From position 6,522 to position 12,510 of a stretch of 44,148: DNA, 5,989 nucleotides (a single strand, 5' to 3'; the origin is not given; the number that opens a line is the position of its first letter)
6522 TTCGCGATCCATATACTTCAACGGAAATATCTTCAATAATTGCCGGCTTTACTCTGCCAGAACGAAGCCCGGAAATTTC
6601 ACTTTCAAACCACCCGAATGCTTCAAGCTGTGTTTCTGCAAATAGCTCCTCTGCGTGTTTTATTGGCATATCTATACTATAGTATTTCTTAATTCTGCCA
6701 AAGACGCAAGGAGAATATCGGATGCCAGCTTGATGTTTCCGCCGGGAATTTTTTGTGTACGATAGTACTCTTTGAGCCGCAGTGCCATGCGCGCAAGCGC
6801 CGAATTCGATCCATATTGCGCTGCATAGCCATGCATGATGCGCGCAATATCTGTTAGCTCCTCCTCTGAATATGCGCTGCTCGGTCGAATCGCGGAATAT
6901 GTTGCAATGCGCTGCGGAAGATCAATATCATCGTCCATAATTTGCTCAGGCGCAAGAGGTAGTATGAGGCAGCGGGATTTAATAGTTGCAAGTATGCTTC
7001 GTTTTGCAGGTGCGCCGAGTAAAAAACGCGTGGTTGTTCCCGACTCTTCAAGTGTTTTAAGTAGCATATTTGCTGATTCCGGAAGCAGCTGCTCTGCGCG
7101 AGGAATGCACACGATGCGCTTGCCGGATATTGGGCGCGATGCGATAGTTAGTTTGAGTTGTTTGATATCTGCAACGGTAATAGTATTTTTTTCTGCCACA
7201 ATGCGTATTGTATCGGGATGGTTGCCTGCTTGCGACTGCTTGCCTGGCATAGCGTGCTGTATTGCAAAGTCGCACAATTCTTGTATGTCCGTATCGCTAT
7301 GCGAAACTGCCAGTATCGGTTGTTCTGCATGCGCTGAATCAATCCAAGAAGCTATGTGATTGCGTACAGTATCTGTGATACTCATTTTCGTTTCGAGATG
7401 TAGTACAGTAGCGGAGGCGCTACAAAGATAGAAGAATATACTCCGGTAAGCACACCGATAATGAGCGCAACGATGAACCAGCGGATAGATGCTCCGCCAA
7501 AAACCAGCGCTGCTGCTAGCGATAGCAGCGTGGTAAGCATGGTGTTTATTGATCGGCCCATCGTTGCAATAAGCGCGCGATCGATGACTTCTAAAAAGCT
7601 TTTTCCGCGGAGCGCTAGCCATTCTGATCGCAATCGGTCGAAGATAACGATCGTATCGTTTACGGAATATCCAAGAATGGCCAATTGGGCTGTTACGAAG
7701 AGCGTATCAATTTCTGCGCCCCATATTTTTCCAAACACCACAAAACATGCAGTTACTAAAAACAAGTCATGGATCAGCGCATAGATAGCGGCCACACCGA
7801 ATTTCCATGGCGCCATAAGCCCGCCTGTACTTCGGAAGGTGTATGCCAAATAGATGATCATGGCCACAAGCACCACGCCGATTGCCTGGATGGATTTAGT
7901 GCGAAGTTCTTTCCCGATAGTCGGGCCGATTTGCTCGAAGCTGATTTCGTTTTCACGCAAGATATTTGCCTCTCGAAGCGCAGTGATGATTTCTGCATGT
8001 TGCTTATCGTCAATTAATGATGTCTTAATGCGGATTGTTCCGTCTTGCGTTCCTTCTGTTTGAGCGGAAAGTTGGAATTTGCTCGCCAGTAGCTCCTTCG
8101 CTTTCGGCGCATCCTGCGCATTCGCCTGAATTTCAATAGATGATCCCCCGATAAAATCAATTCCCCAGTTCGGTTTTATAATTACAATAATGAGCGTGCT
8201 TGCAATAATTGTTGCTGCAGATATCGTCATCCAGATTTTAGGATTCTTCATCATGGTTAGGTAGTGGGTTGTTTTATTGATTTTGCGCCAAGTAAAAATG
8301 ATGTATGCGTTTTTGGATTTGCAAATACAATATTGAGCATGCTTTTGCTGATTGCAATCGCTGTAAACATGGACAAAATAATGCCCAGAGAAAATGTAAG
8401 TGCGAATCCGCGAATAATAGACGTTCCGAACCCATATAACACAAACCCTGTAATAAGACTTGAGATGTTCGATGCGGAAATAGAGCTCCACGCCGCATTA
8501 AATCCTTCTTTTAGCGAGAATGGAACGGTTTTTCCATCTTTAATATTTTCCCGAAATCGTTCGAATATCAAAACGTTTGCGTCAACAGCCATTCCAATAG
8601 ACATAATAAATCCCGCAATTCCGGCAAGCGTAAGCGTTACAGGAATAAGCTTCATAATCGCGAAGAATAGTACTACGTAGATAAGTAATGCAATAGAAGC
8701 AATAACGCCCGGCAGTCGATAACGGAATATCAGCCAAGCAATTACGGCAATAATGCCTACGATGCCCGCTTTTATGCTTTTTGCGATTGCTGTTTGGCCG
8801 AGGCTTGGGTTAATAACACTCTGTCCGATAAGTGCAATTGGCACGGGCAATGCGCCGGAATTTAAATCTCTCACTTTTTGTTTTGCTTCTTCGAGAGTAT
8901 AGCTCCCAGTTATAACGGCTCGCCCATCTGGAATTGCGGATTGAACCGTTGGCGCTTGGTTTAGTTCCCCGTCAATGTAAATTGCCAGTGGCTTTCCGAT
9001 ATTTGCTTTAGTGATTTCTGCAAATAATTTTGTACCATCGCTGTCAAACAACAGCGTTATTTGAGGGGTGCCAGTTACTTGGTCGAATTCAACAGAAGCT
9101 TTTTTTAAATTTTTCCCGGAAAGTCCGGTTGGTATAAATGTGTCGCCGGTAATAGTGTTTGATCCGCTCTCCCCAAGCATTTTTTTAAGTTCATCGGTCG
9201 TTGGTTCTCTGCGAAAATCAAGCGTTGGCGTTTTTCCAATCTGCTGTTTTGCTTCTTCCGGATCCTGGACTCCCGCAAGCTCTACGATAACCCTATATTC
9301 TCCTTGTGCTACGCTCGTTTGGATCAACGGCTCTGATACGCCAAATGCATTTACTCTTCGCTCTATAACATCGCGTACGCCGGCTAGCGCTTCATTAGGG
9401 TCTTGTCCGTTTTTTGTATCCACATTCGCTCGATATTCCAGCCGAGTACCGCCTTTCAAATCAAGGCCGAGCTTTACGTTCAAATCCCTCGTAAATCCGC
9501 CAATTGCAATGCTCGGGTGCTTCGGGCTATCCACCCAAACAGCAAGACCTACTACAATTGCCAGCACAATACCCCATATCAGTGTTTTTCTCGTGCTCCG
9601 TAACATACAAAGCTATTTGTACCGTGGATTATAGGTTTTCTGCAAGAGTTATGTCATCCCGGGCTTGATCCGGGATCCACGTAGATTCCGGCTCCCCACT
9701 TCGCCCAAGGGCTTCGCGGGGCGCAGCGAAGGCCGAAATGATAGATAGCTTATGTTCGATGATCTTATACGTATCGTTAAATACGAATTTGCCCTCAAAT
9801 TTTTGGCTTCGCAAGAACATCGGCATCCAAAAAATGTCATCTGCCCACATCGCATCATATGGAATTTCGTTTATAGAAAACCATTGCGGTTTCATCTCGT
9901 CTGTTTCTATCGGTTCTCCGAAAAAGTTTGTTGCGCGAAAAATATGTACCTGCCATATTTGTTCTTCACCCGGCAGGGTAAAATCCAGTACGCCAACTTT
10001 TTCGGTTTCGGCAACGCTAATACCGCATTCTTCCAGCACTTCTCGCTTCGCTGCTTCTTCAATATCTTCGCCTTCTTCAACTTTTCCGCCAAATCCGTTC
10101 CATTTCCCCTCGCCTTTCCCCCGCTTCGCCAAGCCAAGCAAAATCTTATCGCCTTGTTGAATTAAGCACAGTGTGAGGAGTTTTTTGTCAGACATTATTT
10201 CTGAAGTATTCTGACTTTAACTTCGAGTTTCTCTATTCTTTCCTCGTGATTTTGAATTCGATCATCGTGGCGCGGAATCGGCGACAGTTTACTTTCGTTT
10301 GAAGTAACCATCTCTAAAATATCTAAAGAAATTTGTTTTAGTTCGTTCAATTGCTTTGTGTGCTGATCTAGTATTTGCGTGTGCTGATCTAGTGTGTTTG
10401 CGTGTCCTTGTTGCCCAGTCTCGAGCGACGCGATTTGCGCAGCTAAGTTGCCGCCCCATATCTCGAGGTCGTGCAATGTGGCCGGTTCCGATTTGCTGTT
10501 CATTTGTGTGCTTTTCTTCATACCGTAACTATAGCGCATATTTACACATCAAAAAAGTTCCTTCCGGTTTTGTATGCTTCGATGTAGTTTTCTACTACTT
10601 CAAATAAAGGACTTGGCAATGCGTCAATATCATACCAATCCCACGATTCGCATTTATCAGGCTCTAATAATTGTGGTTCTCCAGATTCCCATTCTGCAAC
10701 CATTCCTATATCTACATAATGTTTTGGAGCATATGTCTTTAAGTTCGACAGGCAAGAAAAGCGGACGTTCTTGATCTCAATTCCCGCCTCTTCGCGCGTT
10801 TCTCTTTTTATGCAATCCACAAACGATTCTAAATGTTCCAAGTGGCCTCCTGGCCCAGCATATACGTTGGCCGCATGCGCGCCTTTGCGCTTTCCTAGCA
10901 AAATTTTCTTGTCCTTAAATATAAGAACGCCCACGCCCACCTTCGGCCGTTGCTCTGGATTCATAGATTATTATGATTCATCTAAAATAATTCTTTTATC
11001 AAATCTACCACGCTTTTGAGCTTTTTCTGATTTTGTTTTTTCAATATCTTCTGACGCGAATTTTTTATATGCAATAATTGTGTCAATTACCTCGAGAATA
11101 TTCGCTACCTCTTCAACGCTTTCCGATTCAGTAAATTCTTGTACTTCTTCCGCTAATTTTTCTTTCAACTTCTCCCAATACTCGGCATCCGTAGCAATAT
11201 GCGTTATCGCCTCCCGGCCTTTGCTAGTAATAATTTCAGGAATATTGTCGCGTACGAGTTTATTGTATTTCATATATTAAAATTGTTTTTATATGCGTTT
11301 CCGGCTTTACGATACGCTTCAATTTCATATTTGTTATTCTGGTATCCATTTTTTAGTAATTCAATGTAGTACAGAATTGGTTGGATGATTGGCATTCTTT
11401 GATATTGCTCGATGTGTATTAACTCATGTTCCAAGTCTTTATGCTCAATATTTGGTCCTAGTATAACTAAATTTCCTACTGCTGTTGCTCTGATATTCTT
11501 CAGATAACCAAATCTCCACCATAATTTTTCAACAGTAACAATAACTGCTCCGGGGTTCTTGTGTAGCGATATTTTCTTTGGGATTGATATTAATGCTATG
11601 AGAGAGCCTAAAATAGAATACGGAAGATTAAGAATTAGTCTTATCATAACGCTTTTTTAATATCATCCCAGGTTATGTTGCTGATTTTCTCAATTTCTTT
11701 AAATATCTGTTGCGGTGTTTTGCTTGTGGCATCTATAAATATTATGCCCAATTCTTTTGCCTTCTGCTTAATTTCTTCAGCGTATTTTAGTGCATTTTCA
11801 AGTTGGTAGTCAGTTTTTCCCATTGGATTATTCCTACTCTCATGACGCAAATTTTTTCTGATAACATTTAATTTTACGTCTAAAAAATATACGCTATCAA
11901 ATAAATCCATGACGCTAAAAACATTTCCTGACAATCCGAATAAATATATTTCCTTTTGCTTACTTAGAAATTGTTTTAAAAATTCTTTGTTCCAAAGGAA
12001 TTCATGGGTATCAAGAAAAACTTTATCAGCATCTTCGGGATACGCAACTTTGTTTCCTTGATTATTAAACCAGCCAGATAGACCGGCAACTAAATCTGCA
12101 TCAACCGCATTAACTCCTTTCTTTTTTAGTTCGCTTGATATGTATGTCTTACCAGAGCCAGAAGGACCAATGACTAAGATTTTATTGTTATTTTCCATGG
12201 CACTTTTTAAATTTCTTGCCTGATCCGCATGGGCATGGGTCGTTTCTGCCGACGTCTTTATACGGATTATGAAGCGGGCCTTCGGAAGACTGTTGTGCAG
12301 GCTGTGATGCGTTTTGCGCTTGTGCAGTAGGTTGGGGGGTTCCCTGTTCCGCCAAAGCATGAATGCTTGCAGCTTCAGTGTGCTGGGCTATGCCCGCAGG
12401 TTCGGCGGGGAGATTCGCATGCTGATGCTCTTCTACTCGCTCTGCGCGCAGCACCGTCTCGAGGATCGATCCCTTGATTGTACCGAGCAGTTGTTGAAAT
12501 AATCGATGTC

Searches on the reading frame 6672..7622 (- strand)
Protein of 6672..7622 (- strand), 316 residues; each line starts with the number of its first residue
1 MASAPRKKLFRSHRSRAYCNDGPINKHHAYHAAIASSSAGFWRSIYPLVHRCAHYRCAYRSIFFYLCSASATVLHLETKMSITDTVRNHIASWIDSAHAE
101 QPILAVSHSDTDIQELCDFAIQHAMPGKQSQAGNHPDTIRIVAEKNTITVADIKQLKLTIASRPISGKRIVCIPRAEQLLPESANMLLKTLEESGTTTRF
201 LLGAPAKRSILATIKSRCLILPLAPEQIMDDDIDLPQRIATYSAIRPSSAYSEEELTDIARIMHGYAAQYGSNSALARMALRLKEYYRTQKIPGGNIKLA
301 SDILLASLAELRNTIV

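Call 69: search_protein_families(library=pfam, proteins=[window:6672-7622:-], max_evalue=0.001)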
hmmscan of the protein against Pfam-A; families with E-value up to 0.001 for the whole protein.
window:6672-7622:- (316 aa): 1 family
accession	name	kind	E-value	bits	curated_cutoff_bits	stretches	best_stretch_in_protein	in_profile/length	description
PF13177.12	DNA_pol3_delta2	-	1.4e-21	77.6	27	1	124-225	57-159/161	DNA polymerase III, delta subunit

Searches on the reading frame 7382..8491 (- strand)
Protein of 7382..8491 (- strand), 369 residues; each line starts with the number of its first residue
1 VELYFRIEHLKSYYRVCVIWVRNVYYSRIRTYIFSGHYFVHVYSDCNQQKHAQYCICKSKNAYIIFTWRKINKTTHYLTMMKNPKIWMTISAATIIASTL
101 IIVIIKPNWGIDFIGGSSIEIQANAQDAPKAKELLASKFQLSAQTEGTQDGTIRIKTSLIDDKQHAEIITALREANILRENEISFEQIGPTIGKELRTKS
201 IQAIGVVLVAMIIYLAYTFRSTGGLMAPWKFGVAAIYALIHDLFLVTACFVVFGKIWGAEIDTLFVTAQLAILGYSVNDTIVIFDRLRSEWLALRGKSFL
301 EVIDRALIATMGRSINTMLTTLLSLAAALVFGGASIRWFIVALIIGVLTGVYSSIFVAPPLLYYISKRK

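Call 69: search_protein_families(library=pfam, proteins=[window:7382-8491:-], max_evalue=0.001)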
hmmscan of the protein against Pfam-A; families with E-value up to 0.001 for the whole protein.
window:7382-8491:- (369 aa): 2 families
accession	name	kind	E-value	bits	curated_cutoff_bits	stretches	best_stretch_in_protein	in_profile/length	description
PF02355.23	SecD_SecF_C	-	1.2e-48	165.5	20.5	1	179-367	12-188/189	Protein export membrane protein SecD/SecF, C-terminal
PF07549.19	Sec_GG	-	8.2e-06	25.6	20.3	1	102-124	3-25/28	SecD/SecF GG Motif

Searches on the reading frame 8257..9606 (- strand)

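Call 69: search_protein_families(library=pfam, proteins=[window:8257-9606:-], max_evalue=0.001)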
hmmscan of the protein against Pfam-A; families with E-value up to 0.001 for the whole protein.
window:8257-9606:- (449 aa): 5 families
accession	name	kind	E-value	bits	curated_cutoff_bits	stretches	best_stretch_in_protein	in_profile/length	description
PF22599.2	SecDF_P1_head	-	4.9e-27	94.5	27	1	161-255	20-114/114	SecDF, P1 head subdomain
PF21760.3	SecD_1st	-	5.2e-20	71.1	27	1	77-133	4-57/60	Protein translocase subunit SecDF, P1 domain, N-terminal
PF02355.23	SecD_SecF_C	-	2.6e-14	53.5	20.5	1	262-424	18-183/189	Protein export membrane protein SecD/SecF, C-terminal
PF03176.21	MMPL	-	6.4e-07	29.1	20.5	1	261-418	129-293/333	MMPL family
PF00873.25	ACR_tran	-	1.3e-05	23.6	28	1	272-433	328-495/1021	AcrB/AcrD/AcrF family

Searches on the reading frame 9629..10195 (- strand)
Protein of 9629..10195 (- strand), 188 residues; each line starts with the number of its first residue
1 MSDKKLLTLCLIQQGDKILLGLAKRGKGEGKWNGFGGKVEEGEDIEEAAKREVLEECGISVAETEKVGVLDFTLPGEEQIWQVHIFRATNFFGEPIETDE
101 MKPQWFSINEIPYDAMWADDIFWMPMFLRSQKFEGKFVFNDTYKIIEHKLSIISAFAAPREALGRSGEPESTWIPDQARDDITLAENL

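Call 70: search_protein_families(library=pfam, proteins=[window:9629-10195:-], max_evalue=0.001)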
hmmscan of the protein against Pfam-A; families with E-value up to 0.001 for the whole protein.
window:9629-10195:- (188 aa): 2 families
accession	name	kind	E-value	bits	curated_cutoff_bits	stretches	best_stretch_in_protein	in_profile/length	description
PF00293.34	NUDIX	-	1.5e-16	61.1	21.1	1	10-119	8-126/134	NUDIX domain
PF14815.12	NUDIX_4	-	0.00029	21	35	1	10-111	3-98/113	NUDIX domain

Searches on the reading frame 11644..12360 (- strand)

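Call 70: search_protein_families(library=pfam, proteins=[window:11644-12360:-], max_evalue=0.001)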
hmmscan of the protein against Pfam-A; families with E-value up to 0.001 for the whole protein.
window:11644-12360:- (238 aa): 3 families
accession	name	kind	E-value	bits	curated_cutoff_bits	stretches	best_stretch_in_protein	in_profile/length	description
PF13238.12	AAA_18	-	1.6e-07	32.3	29.4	1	61-175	1-112/128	AAA domain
PF13479.12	AAA_24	-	0.00012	22.4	27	0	58-81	2-25/195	AAA domain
PF12775.13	AAA_7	-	0.00049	20.1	25.8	0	50-80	25-55/181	P-loop containing dynein motor region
